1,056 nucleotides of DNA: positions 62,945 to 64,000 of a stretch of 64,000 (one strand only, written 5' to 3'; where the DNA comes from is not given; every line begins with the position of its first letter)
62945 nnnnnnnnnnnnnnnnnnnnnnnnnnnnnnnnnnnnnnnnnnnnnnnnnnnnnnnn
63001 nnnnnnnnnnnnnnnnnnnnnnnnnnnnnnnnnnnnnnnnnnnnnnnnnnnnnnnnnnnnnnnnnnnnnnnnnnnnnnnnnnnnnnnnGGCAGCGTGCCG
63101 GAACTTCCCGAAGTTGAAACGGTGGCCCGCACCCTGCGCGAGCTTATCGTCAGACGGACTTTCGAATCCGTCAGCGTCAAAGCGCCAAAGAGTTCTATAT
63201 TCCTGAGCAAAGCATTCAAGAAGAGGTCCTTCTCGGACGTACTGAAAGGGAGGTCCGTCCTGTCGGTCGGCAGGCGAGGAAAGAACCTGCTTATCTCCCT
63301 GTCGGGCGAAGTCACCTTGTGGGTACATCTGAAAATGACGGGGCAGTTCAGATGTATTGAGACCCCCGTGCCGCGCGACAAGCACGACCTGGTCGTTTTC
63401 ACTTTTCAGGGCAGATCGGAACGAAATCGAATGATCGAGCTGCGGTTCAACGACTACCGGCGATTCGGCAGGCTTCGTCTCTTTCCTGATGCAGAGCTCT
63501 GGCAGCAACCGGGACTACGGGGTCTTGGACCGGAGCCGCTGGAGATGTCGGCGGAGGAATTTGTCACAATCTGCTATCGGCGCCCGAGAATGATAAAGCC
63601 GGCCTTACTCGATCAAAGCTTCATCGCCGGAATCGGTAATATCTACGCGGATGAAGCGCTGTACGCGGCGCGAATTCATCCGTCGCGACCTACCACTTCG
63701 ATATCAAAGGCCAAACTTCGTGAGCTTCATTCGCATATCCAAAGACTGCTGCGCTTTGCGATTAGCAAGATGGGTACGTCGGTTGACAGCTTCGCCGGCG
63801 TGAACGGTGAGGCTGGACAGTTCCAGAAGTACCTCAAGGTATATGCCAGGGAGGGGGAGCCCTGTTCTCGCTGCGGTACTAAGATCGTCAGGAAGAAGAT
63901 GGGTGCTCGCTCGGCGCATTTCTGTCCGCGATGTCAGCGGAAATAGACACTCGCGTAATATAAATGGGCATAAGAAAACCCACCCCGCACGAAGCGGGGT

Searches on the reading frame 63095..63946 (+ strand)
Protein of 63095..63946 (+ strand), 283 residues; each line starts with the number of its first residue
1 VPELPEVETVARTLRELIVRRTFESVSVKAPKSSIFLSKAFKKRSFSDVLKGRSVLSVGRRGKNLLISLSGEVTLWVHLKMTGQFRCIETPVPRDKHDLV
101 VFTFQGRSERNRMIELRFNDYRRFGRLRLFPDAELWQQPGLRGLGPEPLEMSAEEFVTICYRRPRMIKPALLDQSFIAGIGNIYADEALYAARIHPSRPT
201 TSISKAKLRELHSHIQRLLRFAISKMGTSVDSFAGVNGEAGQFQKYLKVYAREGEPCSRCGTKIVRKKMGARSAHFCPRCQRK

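Call 10: search_protein_families(library=pfam, proteins=[window:63095-63946:+], max_evalue=0.00001)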
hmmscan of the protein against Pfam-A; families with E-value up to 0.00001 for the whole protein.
window:63095-63946:+ (283 aa): 3 families
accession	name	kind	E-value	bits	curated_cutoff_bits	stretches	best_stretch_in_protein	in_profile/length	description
PF01149.29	Fapy_DNA_glyco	-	1.1e-29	103.9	25.5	1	1-127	1-117/117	Formamidopyrimidine-DNA glycosylase N-terminal domain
PF06831.19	H2TH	-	8e-25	87.1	34.7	1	144-230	1-89/93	Formamidopyrimidine-DNA glycosylase H2TH domain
PF06827.20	zf-FPG_IleRS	-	6e-11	42.4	21.3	1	254-281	1-28/30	Zinc finger found in FPG and IleRS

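Call 72: find_encoding_contigs(protein=window:63095-63946:+, flank=10000, max_places=4)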
Protein window:63095-63946:+ (283 aa): 1 contig read that carries it; 1 place shown.
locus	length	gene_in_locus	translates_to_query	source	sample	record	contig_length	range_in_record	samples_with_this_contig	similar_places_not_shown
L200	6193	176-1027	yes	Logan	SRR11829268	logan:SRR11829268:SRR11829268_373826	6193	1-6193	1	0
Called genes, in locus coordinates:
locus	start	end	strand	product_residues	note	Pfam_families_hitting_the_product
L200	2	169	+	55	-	?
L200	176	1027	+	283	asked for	PF01149:Fapy_DNA_glyco, PF06831:H2TH, PF06827:zf-FPG_IleRS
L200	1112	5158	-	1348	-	PF23759:GBD_T9SS_assoc (faint), PF20009:GEVED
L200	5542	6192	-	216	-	?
